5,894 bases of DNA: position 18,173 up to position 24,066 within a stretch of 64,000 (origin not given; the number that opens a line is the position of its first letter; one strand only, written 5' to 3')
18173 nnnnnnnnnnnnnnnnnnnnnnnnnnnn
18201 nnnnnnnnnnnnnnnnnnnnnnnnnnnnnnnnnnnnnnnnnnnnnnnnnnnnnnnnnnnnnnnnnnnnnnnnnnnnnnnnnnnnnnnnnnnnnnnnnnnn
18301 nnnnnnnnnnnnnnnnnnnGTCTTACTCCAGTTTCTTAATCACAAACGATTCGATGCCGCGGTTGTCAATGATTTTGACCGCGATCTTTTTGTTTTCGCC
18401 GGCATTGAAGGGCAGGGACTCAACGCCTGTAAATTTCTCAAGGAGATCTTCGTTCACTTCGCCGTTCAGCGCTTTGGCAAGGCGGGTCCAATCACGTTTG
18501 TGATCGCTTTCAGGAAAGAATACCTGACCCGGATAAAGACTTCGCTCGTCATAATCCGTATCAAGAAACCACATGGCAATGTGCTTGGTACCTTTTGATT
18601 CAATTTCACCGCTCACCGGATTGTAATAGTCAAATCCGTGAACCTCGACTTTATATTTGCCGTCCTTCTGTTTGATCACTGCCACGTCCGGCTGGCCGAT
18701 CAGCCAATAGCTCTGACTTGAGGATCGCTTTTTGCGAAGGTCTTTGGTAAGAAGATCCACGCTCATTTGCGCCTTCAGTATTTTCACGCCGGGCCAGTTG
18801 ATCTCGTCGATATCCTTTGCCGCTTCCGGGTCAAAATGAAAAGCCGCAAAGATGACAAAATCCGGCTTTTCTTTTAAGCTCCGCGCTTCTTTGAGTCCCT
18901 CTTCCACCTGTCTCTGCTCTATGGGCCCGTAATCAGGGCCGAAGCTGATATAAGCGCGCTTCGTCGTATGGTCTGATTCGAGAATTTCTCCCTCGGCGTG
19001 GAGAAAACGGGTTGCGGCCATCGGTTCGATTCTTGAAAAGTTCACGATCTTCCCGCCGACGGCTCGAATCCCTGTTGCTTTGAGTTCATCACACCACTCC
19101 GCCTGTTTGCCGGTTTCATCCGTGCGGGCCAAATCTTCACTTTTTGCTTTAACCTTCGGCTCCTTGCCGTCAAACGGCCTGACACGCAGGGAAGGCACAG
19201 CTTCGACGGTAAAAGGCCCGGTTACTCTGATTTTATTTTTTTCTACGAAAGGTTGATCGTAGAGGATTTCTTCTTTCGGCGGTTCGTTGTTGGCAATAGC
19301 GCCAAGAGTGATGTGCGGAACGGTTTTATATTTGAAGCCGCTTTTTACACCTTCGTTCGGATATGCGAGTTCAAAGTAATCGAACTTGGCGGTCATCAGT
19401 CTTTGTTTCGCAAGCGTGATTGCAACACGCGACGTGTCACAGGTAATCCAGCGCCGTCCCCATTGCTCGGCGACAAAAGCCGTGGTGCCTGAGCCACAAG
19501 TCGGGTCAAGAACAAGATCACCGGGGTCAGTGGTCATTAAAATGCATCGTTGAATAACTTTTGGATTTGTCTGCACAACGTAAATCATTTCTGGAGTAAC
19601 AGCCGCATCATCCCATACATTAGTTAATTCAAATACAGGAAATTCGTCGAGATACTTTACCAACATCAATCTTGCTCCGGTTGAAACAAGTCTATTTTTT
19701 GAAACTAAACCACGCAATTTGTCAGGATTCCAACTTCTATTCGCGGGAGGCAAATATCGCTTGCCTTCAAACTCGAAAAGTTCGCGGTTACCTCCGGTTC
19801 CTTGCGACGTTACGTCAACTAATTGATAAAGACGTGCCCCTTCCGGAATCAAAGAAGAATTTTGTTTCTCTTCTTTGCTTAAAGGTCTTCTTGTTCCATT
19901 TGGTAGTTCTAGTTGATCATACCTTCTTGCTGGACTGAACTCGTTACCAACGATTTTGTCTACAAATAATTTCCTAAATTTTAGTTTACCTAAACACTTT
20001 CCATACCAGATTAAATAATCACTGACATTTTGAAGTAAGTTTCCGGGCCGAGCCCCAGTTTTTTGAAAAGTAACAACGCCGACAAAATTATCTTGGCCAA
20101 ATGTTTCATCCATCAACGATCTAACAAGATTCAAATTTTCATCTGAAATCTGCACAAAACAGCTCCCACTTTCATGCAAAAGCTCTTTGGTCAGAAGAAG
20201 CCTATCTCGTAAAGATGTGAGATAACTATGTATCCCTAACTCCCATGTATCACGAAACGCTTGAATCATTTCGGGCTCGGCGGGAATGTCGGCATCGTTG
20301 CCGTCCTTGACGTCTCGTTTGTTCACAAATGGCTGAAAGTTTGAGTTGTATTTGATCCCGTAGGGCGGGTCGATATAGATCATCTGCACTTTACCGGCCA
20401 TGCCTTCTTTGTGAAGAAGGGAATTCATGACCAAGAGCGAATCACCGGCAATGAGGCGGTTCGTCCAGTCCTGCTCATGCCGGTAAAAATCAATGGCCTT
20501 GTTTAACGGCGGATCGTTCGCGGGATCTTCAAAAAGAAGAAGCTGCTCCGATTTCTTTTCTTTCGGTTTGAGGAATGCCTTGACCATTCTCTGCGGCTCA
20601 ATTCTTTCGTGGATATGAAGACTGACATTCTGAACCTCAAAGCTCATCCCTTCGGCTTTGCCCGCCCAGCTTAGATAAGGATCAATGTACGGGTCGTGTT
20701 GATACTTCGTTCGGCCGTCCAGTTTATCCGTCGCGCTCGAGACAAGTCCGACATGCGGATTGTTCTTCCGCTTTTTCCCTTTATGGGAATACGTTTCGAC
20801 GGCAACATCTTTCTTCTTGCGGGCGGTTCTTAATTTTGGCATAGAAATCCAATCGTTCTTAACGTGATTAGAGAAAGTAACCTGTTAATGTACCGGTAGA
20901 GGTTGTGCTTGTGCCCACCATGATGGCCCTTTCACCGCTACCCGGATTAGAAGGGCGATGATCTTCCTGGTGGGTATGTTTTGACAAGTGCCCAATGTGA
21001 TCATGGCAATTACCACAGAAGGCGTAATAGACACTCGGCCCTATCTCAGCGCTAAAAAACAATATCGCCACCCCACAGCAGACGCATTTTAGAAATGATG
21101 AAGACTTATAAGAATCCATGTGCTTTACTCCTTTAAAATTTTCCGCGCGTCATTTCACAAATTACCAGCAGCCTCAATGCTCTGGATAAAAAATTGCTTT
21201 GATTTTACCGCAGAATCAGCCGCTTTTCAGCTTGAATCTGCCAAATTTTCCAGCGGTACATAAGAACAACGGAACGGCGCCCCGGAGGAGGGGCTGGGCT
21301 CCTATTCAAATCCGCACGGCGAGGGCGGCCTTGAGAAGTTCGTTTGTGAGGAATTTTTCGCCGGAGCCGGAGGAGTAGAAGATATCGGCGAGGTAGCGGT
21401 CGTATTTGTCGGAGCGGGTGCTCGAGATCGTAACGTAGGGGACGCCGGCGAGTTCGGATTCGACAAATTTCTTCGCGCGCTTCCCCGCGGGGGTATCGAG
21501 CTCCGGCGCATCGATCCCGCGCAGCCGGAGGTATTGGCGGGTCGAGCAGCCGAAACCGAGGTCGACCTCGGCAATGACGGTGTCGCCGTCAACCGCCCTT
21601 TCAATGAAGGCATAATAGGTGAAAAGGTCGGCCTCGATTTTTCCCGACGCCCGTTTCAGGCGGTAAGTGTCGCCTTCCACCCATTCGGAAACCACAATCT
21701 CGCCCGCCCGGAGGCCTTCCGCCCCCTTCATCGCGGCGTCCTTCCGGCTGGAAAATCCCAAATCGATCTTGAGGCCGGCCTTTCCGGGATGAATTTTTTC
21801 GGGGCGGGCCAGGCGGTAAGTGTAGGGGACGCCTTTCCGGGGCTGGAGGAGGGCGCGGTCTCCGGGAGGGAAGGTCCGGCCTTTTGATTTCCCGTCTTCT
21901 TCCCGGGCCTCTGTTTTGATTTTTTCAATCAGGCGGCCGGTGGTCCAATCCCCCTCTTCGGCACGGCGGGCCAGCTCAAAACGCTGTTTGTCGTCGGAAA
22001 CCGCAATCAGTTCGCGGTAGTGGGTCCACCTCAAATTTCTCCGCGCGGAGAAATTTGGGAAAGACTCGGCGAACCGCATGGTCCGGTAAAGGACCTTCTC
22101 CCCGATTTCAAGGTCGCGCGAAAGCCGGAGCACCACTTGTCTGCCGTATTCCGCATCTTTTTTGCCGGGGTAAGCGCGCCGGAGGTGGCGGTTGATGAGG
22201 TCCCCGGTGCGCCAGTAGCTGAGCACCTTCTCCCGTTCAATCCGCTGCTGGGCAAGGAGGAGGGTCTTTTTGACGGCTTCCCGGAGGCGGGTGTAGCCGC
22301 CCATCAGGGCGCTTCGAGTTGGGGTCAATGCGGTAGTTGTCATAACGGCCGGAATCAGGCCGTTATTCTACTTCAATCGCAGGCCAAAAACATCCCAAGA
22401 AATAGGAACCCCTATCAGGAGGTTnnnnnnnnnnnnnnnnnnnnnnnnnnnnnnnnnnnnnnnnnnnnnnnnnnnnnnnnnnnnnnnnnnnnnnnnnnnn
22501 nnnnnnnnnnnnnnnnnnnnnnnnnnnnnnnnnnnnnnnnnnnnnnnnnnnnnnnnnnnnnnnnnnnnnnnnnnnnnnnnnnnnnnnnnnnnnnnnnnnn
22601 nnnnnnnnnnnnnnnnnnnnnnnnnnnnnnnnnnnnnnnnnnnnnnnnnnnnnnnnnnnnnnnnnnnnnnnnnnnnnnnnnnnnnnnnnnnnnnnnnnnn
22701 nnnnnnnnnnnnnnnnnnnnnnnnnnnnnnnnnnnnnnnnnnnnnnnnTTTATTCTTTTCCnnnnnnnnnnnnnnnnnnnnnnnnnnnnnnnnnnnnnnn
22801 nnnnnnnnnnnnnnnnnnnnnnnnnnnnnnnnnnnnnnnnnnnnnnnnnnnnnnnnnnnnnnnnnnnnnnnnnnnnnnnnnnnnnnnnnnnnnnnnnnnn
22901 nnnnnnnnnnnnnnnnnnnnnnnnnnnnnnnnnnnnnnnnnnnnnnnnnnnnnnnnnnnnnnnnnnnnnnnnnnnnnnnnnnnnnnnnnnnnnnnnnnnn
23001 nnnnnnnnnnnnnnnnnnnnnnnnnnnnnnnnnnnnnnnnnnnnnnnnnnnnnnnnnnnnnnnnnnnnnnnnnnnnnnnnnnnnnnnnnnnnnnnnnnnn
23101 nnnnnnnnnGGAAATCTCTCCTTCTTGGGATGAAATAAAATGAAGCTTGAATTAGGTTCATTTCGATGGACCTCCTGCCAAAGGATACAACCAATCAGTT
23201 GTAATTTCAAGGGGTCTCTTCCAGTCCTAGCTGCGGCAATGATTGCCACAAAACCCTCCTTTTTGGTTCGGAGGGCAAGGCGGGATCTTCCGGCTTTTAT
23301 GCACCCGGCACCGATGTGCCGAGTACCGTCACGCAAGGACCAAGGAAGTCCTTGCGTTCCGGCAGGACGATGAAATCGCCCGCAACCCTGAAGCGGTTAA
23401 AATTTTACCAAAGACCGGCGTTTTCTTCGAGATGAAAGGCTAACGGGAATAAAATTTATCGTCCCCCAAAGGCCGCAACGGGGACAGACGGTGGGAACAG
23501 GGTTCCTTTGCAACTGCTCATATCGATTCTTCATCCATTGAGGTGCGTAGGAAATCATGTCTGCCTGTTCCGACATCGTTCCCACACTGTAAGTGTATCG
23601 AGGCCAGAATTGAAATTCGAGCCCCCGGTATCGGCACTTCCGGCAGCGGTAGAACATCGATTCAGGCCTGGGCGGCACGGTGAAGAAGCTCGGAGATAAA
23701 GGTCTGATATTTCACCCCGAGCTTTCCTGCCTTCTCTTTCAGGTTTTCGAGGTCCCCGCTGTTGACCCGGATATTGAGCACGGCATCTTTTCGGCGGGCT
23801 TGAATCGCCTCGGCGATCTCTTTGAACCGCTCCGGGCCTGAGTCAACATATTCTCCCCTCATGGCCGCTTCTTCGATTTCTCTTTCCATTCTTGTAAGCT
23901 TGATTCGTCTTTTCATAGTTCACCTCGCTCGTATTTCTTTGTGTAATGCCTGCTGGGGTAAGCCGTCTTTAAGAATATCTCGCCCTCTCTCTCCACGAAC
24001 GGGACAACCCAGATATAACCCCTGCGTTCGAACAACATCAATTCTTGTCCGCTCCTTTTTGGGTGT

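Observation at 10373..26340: A defence/TA island of about 16 kb splits an alpha-glucan gene set next to tRNA-His and has no integrase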

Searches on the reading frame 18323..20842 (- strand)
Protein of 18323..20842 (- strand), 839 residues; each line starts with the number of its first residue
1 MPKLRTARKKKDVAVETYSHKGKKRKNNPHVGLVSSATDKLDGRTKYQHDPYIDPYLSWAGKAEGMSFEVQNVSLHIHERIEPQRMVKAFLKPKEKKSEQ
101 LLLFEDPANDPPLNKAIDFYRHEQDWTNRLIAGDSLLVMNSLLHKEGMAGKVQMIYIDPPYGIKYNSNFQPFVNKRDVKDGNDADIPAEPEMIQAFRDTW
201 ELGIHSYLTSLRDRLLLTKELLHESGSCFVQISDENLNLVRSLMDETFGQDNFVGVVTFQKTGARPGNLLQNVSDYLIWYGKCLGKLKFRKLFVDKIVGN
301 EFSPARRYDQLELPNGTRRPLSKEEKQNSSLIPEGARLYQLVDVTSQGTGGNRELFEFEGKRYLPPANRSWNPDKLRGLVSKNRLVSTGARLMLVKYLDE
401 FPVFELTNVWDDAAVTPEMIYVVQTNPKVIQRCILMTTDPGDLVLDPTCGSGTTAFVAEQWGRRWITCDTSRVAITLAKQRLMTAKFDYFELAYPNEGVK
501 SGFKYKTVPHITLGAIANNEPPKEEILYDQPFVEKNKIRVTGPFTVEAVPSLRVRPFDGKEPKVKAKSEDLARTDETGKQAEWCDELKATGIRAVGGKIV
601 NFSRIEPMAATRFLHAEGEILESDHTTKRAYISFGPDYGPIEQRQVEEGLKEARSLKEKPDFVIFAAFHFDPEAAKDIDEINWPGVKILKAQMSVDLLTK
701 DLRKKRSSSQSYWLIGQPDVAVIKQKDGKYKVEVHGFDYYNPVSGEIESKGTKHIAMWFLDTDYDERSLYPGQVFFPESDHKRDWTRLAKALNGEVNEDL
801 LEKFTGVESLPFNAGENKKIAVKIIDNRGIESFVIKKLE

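Call 5: search_protein_families(library=pfam, proteins=[window:18323-20842:-], max_evalue=0.01)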
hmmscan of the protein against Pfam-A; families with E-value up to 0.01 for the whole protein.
window:18323-20842:- (839 aa): 1 family
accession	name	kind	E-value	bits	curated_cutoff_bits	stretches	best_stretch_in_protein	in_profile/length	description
PF01555.25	N6_N4_Mtase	-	2e-27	97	26.7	1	152-479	1-220/221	DNA methylase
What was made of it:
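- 18323..20842 (-): Type III Mod methyltransferase. The low-GC centre (19523-20243, 35-40% GC) coincides with the insert in the methylase domain, presumably the target-recognition domain. Pfam N6_N4_Mtase spans residues 152-479 for a 221-position profile (call 5).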

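Call 34: search_protein_families(library=padloc, proteins=[window:18323-20842:-], max_evalue=0.001)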
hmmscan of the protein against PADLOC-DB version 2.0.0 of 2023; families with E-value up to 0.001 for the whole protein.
window:18323-20842:- (839 aa): 49 families (the best 25 are shown)
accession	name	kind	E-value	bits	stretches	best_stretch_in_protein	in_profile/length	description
PDLC03632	MTase_III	-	7.5e-158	525.4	2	52-499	78-546/983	Type III methyltransferase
PDLC03636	MTase_III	-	4.6e-36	122.7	3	205-291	93-182/575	Type III methyltransferase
PDLC03354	MTase_II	-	2.5e-35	120.3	2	117-283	49-207/425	Type II methyltransferase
PDLC03644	MTase_III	-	1.7e-30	104.3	1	113-484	24-395/542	Type III methyltransferase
PDLC03635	MTase_III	-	1.3e-29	101.4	2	205-482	266-572/708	Type III methyltransferase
PDLC03633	MTase_III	-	2.3e-29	100.5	2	121-285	71-231/616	Type III methyltransferase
PDLC03638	MTase_III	-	9.9e-27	91.6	1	206-469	430-664/816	Type III methyltransferase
PDLC03634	MTase_III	-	9.4e-25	85.5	1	127-455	94-423/621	Type III methyltransferase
PDLC03371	MTase_II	-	1.9e-23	81.3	2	409-485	175-255/260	Type II methyltransferase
PDLC03339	MTase_II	-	1.1e-21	75.1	2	421-483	210-272/399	Type II methyltransferase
PDLC03300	MTase_II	-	6.8e-20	69.3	2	420-488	214-283/302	Type II methyltransferase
PDLC03641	MTase_III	-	8.5e-20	68.8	1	127-456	104-426/657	Type III methyltransferase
PDLC03637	MTase_III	-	1.3e-16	58.4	1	126-291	120-272/513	Type III methyltransferase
PDLC03216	MTase_II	-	4.2e-15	53.6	1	423-519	196-286/364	Type II methyltransferase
PDLC03299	MTase_II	-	5.7e-15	53.6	1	424-489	199-265/296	Type II methyltransferase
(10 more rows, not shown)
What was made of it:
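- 18323..20842 (-): PADLOC MTase_III 7.5e-158 (call 34).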

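Call 50: search_protein_families(library=ncbifam, proteins=[window:18323-20842:-], max_evalue=0.001)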
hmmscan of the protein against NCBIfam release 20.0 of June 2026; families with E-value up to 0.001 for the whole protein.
window:18323-20842:- (839 aa): 3 families
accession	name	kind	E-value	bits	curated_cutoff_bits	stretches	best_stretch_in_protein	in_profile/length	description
NF050803.1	DnaMtaseCcrMCaul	equivalog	1.2e-13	50.7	830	1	424-486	189-251/350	adenine-specific DNA-methyltransferase CcrM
NF008572.0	PRK11524.1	equivalog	8.9e-11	41.4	292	1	408-485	178-259/294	adenine-specific DNA-methyltransferase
NF010253.0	PRK13699.1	subfamily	4.3e-05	23.3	244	0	429-481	152-204/226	DNA methyltransferase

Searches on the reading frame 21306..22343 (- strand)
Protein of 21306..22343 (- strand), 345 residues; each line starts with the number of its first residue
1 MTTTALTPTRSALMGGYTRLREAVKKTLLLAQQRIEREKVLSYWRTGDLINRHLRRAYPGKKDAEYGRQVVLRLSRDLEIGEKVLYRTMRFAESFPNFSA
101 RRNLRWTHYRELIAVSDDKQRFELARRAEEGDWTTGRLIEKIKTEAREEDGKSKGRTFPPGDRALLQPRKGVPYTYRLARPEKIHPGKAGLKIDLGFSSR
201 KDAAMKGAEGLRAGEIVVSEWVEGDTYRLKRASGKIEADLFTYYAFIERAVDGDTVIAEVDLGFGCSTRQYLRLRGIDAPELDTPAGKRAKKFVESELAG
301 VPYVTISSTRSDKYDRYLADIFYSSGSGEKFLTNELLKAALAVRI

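Call 5: search_protein_families(library=pfam, proteins=[window:21306-22343:-], max_evalue=0.01)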
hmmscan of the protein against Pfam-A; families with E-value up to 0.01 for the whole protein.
window:21306-22343:- (345 aa): 2 families
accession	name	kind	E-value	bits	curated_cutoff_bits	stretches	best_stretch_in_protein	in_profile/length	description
PF17761.7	DUF1016_N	-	3.9e-13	50.1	32.8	1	21-146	3-134/137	DUF1016 N-terminal domain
PF00565.23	SNase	-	1.6e-07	32.2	21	1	272-343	2-75/107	Staphylococcal nuclease homologue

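Call 34: search_protein_families(library=padloc, proteins=[window:21306-22343:-], max_evalue=0.001)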
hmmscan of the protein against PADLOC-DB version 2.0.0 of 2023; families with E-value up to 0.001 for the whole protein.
window:21306-22343:- (345 aa): 18 families
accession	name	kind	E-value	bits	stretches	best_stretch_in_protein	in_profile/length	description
PDLC04807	PDC-S02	-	1.4e-16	58.6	1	18-148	18-155/351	-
PDLC04827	PDC-S02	-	3.3e-13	47.8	1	18-145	15-146/234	-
PDLC04812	PDC-S02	-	4.8e-13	47.2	1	19-146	14-145/151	-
PDLC04825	PDC-S02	-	2.5e-12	45.1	1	18-147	19-154/193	-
PDLC04821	PDC-S02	-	2.4e-11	41.9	1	24-121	21-124/133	-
PDLC04817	PDC-S02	-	7.7e-11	40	1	29-145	24-146/286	-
PDLC04820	PDC-S02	-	7.7e-11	39.6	1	17-144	30-164/332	-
PDLC04797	PDC-S02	-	2.3e-10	38.6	1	18-121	10-117/126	-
PDLC04822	PDC-S02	-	7.3e-10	36.9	1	20-148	17-151/294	-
PDLC04802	PDC-S02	-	5.5e-09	34.4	1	18-124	14-126/171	-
PDLC04831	PDC-S02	-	3.4e-08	31.4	1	19-153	17-157/346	-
PDLC04795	PDC-S02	-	1.1e-07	29.4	1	19-154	30-171/357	-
PDLC04804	PDC-S02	-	1.5e-07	29.3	1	19-154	17-159/203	-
PDLC04826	PDC-S02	-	3.9e-07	27.9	1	19-153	17-157/222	-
PDLC04808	PDC-S02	-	1e-06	27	1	25-113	16-108/111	-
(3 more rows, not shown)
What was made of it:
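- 21306..22343 (-): DUF1016_N + SNase fusion protein, with host-like GC (60.5%). PADLOC PDC-S02 (call 34).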

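Call 50: search_protein_families(library=ncbifam, proteins=[window:21306-22343:-], max_evalue=0.001)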
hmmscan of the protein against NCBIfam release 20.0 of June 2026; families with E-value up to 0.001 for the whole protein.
window:21306-22343:- (345 aa): 2 families
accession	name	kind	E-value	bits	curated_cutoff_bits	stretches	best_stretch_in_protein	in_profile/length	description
NF047969.1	CaNuclEcnA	equivalog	6.4e-06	26.2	180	0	287-340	66-118/151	calcium-activated nuclease EcnA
NF047694.1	TnucaseNucIStaph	equivalog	2.1e-05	24.1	250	1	245-325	47-130/175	thermonuclease NucI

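Call 70: search_protein_representatives(protein=window:21306-22343:-)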
Query: 345 residues. Proteins with E-value up to 0.001 (for the whole library): 5791; up to 1e-10: 1331; up to 1e-30: 437. The best 150 are listed.
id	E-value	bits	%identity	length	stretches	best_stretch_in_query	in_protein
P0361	1.1e-93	330.8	53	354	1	10-345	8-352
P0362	2.2e-88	313.3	51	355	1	4-345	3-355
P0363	4.2e-83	295.9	62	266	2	178-345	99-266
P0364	4.4e-83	295.9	55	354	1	11-344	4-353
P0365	9.9e-77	275.0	48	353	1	13-344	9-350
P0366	1.4e-76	274.5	50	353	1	16-344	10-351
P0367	9.2e-74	265.2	49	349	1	17-327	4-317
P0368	1.6e-73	264.4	47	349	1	12-328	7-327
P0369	1.2e-72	261.6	49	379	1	15-327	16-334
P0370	2.2e-69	250.9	47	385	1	14-324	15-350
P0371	1.5e-68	248.1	45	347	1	15-343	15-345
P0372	7.7e-68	245.8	46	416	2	14-288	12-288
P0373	7.5e-67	242.5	43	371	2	11-231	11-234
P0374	2.5e-66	240.8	42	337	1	15-341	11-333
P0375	2.7e-66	240.7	48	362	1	13-344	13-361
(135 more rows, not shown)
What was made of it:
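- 21306..22343 (-): At least 437 cluster representatives with E <= 1e-30; nearly all of the 150 best listed are full length (call 70).
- Tried and rejected: It is a large family, with at least 437 clusters at E <= 1e-30 (call 70).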

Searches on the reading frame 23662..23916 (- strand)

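Call 6: search_protein_families(library=pfam, proteins=[window:23662-23916:-], max_evalue=0.01)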
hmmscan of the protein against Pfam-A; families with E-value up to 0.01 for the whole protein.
window:23662-23916:- (84 aa): 2 families
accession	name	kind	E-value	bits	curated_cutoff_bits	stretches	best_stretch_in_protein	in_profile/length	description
PF12441.14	CopG_antitoxin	-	2.4e-05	25.4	28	1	39-80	37-78/79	CopG antitoxin of type II toxin-antitoxin system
PF21983.2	NikA-like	-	0.0051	17.4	27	1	41-76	1-36/72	Mobilization protein NikA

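Call 50: search_protein_families(library=ncbifam, proteins=[window:23662-23916:-], max_evalue=0.001)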
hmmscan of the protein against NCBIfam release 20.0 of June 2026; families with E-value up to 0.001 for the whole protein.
window:23662-23916:- (84 aa): 0 families
